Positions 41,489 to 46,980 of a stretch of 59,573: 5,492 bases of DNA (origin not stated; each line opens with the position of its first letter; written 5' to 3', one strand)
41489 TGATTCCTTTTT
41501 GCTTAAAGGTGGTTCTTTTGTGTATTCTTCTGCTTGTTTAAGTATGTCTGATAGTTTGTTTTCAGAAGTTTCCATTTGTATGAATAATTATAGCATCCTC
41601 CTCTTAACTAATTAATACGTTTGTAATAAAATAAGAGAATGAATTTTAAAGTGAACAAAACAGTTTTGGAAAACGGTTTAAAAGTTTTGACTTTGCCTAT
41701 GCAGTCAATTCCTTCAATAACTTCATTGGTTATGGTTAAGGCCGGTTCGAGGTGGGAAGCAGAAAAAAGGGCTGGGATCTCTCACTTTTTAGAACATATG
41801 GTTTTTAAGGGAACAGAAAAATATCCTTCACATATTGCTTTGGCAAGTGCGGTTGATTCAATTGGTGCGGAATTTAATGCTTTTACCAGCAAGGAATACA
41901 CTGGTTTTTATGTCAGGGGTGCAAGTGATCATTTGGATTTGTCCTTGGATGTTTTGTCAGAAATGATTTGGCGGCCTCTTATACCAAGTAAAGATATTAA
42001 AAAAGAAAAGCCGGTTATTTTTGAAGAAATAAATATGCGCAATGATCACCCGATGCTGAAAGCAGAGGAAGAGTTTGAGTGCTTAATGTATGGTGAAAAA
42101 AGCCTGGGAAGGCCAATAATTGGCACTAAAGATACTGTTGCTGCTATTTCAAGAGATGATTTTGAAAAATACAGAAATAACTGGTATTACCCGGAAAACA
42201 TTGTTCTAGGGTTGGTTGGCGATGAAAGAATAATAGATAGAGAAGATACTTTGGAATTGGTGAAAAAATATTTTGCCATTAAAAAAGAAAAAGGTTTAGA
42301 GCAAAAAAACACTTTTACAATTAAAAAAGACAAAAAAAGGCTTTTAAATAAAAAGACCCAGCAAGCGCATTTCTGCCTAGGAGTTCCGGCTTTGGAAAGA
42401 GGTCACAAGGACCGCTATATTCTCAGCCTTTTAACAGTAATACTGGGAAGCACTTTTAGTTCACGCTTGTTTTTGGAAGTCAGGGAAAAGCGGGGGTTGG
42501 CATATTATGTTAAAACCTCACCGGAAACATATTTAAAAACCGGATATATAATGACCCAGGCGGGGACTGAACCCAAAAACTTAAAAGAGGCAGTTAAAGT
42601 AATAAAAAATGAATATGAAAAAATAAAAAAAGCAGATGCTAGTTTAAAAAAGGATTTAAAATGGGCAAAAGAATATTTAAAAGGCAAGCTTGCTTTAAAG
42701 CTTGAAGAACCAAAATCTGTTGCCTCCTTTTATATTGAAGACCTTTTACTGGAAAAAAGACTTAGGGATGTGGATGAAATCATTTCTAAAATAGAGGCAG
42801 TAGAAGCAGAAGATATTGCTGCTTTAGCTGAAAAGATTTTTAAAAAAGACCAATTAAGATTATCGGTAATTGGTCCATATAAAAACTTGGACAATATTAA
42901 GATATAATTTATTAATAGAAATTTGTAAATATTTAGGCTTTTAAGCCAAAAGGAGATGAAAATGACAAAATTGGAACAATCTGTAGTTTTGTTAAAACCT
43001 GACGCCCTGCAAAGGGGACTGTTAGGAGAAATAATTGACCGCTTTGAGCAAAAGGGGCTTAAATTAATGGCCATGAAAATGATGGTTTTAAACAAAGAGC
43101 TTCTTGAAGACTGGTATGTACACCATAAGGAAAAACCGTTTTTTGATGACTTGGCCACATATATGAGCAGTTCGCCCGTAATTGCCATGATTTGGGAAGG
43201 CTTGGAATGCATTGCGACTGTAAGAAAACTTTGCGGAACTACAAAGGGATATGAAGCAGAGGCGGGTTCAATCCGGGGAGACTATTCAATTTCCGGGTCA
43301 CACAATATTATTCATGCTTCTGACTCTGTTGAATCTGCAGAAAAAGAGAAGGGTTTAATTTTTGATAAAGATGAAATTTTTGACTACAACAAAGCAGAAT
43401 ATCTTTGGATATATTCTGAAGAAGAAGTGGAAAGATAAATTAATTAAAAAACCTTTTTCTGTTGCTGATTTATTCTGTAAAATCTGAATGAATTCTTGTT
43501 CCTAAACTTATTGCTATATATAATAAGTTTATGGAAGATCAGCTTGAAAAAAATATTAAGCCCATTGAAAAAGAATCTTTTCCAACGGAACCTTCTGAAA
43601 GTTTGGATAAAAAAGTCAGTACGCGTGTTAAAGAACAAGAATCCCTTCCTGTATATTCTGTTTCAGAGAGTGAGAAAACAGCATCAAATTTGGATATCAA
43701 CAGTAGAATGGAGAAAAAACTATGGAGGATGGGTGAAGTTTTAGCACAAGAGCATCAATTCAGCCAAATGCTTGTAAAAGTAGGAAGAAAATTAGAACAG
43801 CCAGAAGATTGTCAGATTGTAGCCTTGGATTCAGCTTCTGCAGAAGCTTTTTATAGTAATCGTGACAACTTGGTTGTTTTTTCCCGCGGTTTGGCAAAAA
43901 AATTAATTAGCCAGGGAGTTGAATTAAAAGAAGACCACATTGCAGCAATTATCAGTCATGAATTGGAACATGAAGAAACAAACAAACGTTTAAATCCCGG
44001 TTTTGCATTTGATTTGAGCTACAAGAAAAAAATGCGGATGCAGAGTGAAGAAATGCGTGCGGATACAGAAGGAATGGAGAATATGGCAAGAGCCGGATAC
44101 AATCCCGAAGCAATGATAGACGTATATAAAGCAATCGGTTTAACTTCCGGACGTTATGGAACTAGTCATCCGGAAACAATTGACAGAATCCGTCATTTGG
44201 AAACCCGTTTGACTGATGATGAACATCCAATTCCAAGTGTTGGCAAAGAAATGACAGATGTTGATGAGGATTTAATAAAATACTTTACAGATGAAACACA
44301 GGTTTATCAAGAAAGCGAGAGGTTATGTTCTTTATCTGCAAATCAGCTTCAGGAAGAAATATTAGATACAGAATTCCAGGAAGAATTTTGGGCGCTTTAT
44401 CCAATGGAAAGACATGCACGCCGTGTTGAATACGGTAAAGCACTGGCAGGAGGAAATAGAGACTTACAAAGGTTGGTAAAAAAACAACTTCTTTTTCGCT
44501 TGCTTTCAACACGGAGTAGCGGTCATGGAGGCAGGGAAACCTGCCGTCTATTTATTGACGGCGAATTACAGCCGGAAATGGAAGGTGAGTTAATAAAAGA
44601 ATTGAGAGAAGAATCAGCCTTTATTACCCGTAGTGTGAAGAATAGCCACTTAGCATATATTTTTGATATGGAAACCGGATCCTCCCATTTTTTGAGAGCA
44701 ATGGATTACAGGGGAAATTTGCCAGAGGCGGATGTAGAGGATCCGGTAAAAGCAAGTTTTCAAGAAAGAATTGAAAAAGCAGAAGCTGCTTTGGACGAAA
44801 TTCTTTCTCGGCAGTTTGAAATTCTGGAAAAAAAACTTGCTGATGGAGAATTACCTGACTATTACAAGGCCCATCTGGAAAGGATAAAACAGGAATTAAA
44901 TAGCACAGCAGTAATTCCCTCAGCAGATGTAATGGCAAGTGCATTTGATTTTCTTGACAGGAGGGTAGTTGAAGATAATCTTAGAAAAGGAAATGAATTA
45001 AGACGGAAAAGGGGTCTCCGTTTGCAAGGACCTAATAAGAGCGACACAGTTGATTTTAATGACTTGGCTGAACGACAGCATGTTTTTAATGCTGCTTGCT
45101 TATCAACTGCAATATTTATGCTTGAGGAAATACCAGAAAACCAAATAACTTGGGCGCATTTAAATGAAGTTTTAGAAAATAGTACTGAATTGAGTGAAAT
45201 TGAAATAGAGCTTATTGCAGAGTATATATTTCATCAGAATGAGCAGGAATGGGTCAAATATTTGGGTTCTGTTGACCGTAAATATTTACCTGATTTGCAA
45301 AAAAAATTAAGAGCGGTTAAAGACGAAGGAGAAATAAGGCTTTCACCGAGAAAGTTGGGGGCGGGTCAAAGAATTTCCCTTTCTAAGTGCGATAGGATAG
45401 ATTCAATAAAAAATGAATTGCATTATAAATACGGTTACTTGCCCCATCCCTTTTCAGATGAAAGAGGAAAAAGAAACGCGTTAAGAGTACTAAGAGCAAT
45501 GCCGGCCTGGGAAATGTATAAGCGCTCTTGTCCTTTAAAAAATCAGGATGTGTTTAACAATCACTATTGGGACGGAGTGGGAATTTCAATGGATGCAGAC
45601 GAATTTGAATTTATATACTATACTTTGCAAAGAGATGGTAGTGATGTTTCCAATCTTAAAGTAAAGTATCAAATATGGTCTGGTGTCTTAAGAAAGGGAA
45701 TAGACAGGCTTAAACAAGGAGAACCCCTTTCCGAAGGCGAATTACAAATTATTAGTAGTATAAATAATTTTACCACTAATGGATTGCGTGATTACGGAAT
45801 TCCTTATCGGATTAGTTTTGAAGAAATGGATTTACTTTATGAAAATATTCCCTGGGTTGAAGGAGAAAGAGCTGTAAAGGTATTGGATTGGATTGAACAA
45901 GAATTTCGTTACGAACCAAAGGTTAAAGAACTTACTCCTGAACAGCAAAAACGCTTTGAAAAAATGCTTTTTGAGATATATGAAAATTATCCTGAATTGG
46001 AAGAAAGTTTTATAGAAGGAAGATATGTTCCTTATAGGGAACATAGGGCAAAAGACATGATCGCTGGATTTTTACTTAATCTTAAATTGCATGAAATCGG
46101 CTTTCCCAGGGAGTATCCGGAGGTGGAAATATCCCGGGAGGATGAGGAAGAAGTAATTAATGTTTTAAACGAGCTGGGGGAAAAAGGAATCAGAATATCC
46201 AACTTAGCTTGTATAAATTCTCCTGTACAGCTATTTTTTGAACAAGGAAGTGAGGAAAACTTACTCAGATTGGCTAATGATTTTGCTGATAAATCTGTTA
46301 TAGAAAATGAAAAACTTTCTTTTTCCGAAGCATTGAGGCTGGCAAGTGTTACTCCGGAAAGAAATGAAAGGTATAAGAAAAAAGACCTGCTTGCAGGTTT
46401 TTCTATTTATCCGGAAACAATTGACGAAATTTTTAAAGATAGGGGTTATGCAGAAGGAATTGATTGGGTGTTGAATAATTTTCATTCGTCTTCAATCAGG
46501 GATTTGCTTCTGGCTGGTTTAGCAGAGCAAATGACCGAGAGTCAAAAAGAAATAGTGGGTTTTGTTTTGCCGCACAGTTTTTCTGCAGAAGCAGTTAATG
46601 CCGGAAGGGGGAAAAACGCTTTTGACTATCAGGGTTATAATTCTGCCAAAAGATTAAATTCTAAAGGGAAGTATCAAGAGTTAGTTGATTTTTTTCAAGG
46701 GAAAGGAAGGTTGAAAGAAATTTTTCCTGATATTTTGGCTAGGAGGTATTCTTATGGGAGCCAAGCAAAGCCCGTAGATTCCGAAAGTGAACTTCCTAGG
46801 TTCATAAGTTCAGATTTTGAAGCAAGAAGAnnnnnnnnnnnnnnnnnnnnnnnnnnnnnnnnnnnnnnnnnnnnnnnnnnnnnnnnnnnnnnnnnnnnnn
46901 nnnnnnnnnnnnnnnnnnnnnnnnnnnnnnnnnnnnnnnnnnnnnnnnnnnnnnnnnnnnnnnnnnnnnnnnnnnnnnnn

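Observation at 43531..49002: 1823-aa fusion of an M48-type metallopeptidase and an ABC1/UbiB-like atypical kinase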

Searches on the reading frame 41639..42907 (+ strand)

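Call 9: search_protein_families(library=pfam, proteins=[window:41639-42907:+], max_evalue=0.01)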
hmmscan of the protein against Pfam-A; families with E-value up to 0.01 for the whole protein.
window:41639-42907:+ (422 aa): 2 families
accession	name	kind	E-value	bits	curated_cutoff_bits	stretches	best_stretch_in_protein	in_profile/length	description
PF00675.25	Peptidase_M16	-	1.4e-34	119.5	22.3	1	25-164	11-149/149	Insulinase (Peptidase family M16)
PF05193.26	Peptidase_M16_C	-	3.5e-32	112.2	23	1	170-333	2-168/181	Peptidase M16 inactive domain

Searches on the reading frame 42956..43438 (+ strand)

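Call 9: search_protein_families(library=pfam, proteins=[window:42956-43438:+], max_evalue=0.01)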
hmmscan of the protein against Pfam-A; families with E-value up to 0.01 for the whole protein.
window:42956-43438:+ (160 aa): 1 family
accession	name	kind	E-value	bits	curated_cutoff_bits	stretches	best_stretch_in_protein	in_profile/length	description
PF00334.24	NDK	-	3.7e-51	173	27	1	7-141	1-135/135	Nucleoside diphosphate kinase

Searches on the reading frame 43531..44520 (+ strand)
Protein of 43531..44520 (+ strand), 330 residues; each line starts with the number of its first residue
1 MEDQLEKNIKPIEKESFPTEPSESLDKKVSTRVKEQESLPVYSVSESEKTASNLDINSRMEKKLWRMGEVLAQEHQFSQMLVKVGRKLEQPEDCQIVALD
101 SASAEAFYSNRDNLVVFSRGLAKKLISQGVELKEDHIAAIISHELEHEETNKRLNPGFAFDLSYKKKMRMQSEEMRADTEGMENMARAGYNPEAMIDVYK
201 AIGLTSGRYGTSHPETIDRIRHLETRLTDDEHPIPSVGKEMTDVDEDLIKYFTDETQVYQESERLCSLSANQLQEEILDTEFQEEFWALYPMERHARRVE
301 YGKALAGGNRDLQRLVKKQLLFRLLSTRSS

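Call 26: search_protein_families(library=pfam, proteins=[window:43531-44520:+], max_evalue=10)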
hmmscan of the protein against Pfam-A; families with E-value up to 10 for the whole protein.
window:43531-44520:+ (330 aa): 4 families
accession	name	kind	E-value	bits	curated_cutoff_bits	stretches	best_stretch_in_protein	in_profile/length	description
PF01435.24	Peptidase_M48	-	6.1e-12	46.2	20.3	2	172-226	138-185/186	Peptidase family M48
PF15440.11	THRAP3_BCLAF1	-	0.0017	17.9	27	1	10-89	380-456/647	THRAP3/BCLAF1 family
PF21754.2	DacZ_A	-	0.13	13.3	28.3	0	229-285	30-85/109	Probable sensor domain DacZ_A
PF23986.1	Pam3_gp59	-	0.16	12.8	27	1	222-255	27-63/76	Phage Pam3 gp59 related protein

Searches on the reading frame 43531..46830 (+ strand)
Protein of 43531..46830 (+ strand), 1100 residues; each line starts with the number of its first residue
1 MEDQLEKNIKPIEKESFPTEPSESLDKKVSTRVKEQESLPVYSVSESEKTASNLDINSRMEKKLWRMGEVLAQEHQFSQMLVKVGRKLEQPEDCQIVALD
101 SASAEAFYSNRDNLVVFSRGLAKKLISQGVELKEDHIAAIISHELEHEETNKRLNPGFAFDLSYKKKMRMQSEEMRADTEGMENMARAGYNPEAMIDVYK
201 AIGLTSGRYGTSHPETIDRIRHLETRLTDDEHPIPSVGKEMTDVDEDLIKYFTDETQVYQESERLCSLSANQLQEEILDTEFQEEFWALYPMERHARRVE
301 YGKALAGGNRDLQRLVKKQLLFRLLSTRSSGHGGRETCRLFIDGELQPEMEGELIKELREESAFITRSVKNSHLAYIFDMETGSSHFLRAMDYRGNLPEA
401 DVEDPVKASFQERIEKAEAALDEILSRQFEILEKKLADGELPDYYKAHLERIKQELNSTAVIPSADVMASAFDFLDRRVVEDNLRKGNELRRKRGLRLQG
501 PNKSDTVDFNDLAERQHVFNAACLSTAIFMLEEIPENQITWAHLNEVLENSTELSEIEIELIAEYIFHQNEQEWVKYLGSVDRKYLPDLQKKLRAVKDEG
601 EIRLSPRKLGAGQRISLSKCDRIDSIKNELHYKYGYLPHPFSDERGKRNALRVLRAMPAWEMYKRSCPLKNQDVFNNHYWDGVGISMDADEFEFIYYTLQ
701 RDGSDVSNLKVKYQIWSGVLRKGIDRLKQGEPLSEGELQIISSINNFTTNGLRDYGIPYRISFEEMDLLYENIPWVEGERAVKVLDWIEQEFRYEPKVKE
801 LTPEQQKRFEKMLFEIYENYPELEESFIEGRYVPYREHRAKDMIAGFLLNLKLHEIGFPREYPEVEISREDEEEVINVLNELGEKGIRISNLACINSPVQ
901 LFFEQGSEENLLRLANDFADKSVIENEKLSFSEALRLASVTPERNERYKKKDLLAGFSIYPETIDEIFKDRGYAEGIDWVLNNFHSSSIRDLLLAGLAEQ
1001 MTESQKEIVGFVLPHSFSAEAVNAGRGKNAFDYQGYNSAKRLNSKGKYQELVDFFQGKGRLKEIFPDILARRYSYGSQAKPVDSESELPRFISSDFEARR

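Call 59: predict_structure(alignment_id=A4)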
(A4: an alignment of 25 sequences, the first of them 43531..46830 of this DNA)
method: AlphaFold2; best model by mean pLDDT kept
length: 1100 residues; sequences in the alignment: 25
mean_pLDDT: 74.9   pTM: 0.67
mean pLDDT of the five models: 74.9, 74.1, 72.8, 72.6, 71.4
residues with pLDDT >= 90: 313; 70-90: 453; 50-70: 128; < 50: 206
segments of 3 or more residues with pLDDT < 50: 1-52, 155-166, 329-334, 370-372, 381-383, 621-647, 703-707, 749-755, 826-833, 924-926, 945-956, 1021-1035, 1057-1100
pLDDT, mean of each block of 10 residues (from residue 1): 33 24 27 28 32 66 91 95 95 91 91 91 95 97 86 47 50 88 95 95 78 84 89 84 96 94 95 96 91 93 92 92 73 58 81 77 70 53 71 94 91 89 89 90 89 91 91 86 86 80 82 94 90 83 92 92 84 88 92 84 90 83 40 43 50 83 81 54 80 79 54 82 90 86 66 53 88 81 77 63 87 85 50 55 84 82 70 89 84 75 82 83 57 83 52 49 81 88 82 83 77 67 39 48 52 51 43 34 28 32
secondary structure, 60 per line:
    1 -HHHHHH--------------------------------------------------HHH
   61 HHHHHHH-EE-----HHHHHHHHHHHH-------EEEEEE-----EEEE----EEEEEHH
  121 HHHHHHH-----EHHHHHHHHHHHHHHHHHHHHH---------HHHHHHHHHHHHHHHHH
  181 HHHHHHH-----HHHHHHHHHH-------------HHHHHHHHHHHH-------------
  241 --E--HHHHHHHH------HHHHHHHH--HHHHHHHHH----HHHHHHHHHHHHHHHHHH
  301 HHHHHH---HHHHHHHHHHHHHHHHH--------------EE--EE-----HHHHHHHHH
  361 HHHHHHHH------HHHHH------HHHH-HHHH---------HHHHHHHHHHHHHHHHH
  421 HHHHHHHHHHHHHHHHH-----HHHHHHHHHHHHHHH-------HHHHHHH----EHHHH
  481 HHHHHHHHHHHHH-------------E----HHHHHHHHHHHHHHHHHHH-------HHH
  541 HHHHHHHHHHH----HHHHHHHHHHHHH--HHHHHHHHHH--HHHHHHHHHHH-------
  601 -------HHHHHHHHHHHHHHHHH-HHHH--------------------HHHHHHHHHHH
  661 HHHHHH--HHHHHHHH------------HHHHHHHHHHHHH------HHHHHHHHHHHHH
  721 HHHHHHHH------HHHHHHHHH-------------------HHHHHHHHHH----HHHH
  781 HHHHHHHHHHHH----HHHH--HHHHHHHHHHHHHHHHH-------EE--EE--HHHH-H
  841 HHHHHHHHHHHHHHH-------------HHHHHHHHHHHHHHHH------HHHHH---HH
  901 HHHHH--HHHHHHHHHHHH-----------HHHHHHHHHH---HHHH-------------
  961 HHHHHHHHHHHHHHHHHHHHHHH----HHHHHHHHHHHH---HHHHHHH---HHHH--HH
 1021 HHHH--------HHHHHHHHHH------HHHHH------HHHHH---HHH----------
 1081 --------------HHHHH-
elements in order (helices of 4 or more, strands of 3 or more residues): H2-7 H58-67 H76-87 E95-100 E106-109 E114-118 H119-127 H134-154 H164-187 H193-202 H216-227 H246-253 H260-267 H270-278 H283-306 H310-326 H352-368 H375-379 H386-389 H391-394 H404-437 H443-457 H465-471 H477-493 H512-530 H538-551 H556-568 H571-580 H583-593 H608-624 H626-629 H650-666 H669-676 H689-701 H708-728 H735-743 H763-772 H777-792 H797-800 H803-819 H835-838 H840-855 H869-884 H891-895 H899-905 H908-919 H931-940 H944-947 H961-983 H988-999 H1003-1009 H1013-1016 H1019-1024 H1033-1042 H1049-1053 H1060-1064 H1095-1099

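Call 62: fold_search(model_id=the predicted structure, library=pdb)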
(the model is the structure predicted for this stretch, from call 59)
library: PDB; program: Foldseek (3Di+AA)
matches with E <= 10: 439; with E <= 0.001: 0
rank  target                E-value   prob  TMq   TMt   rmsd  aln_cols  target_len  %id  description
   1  3c37_B                1.5e-03  1.00  0.13  0.57   6.1       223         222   17  X-ray structure of the putative Zn-dependent peptidase Q74D82 at the resolution 1.7 A. Northeast Structural Genomics C (released 2008-02-12)
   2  3c37_A                2.3e-03  1.00  0.13  0.56   6.5       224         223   17  X-ray structure of the putative Zn-dependent peptidase Q74D82 at the resolution 1.7 A. Northeast Structural Genomics C (released 2008-02-12)
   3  7kzt_V                3.5e-02  0.30  0.13  0.13  33.6      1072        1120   10  Structure of the human fanconi anaemia Core-UBE2T-ID-DNA complex in intermediate state (released 2021-03-10)
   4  6ait_F                6.2e-02  0.95  0.13  0.31  20.1       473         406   12  Crystal structure of E. coli BepA (released 2018-12-26)
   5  7z8v_D                8.5e-02  0.15  0.11  0.11  28.6      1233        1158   10  CAND1-SCF-SKP2 (SKP1deldel) CAND1 engaged SCF rocked (released 2023-04-19)
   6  7mqa_SP               1.2e-01  0.30  0.17  0.10  32.4      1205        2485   10  Cryo-EM structure of the human SSU processome, state post-A1 (released 2021-09-22)
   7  7mq8_SP               1.3e-01  0.16  0.12  0.09  31.9      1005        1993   10  Cryo-EM structure of the human SSU processome, state pre-A1 (released 2021-09-22)
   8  4c0o_A                1.3e-01  0.28  0.15  0.16  25.1      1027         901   10  Transportin 3 in complex with phosphorylated ASF/SF2 (released 2014-01-22)
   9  4m59_A                1.4e-01  0.21  0.11  0.15  29.0       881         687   10  Crystal structure of the pentatricopeptide repeat protein PPR10 in complex with an 18-nt psaJ RNA element (released 2013-10-30)
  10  4oe1_A                1.4e-01  0.21  0.11  0.15  29.0       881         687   10  Crystal structure of the pentatricopeptide repeat protein PPR10 (C256S/C430S/C449S) in complex with an 18-nt PSAJ rna  (released 2014-09-24)
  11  7bii_B                1.4e-01  0.18  0.13  0.08  27.8      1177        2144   10  Crystal structure of Nematocida HUWE1 (released 2021-07-28)
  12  5i9f_A                1.6e-01  0.60  0.12  0.25  24.6       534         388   12  Crystal structure of designed pentatricopeptide repeat protein dPPR-U10 in complex with its target RNA U10 (released 2016-04-27)
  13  2h4m_B                1.7e-01  0.10  0.09  0.11  29.0      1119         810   10  Karyopherin Beta2/Transportin-M9NLS (released 2006-10-24)
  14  3zjy_B                1.8e-01  0.30  0.16  0.18  24.4      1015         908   10  Crystal Structure of Importin 13 - RanGTP - eIF1A complex (released 2013-04-10)
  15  7rw8_A                1.9e-01  0.20  0.11  0.16  22.0       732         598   13  AP2 bound to heparin in the closed conformation (released 2022-03-30)
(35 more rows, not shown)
